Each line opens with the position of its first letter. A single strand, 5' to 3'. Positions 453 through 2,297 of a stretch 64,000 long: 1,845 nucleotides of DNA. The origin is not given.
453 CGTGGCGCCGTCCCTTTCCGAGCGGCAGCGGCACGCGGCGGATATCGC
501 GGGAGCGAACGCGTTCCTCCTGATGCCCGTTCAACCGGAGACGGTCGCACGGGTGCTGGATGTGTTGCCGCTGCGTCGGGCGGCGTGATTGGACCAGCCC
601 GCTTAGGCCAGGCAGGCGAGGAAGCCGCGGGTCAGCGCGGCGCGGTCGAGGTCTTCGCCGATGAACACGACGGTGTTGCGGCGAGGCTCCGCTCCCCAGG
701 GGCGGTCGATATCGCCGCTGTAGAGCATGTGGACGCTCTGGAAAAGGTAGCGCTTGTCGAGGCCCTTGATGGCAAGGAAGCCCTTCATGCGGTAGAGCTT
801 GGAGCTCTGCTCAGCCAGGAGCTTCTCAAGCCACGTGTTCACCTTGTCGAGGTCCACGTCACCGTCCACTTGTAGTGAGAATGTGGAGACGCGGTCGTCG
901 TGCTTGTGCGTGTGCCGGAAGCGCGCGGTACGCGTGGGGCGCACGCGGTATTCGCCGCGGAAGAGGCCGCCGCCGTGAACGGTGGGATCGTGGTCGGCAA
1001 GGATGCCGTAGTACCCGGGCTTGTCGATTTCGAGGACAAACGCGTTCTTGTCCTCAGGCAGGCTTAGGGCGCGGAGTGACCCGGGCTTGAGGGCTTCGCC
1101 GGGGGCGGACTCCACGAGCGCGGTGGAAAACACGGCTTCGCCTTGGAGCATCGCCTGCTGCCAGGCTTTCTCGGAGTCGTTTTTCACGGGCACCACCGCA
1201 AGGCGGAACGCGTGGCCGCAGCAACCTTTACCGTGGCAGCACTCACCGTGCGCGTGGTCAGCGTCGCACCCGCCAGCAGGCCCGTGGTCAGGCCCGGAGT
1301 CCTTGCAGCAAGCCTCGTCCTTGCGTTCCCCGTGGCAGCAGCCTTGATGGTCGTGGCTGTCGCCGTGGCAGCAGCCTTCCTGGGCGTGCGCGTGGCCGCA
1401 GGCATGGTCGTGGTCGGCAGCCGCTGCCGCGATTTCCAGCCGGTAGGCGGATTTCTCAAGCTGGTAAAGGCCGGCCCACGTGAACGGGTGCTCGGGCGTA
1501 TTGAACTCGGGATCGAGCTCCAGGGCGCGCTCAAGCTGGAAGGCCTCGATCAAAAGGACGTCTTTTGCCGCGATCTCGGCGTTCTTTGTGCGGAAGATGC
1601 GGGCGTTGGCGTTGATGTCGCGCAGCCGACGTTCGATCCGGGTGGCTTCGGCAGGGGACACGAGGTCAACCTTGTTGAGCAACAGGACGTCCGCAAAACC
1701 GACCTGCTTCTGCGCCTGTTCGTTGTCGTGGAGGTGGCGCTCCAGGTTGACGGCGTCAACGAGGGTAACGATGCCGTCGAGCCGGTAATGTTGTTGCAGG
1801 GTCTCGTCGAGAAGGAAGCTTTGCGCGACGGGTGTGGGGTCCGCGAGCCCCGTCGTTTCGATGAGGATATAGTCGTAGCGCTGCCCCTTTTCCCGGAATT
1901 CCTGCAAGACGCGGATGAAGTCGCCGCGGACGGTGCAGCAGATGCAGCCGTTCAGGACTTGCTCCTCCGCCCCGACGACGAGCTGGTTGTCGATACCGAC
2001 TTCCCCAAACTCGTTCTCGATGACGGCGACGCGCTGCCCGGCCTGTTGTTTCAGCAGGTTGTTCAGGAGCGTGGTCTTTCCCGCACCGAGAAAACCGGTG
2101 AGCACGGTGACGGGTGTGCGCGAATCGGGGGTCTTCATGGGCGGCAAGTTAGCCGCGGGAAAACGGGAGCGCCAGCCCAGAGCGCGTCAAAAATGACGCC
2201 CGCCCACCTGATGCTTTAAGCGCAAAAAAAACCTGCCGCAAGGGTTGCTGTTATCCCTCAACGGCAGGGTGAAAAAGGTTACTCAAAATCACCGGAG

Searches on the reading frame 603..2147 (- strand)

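Call 7: search_protein_families(library=pfam, proteins=[window:603-2147:-], max_evalue=0.001)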
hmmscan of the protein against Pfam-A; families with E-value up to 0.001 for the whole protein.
window:603-2147:- (514 aa): 6 families
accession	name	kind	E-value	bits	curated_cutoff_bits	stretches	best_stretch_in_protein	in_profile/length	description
PF02492.25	cobW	-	1.3e-57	194.7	20.7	1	12-185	1-179/180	CobW/HypB/UreG, nucleotide-binding domain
PF07683.19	CobW_C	-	4e-23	81.5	22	1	420-513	1-94/94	Cobalamin synthesis protein cobW C-terminal domain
PF03193.22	RsgA_GTPase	-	1.9e-05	25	30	0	12-45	107-139/174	RsgA GTPase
PF00009.33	GTP_EFTU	-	0.00023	21.3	26.5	0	17-177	9-148/188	Elongation factor Tu GTP binding domain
PF01926.29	MMR_HSR1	-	0.00053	20.5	21.9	0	15-144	3-98/113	50S ribosome-binding GTPase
PF13401.12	AAA_22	-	0.0008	20.2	27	0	12-129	6-65/130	AAA domain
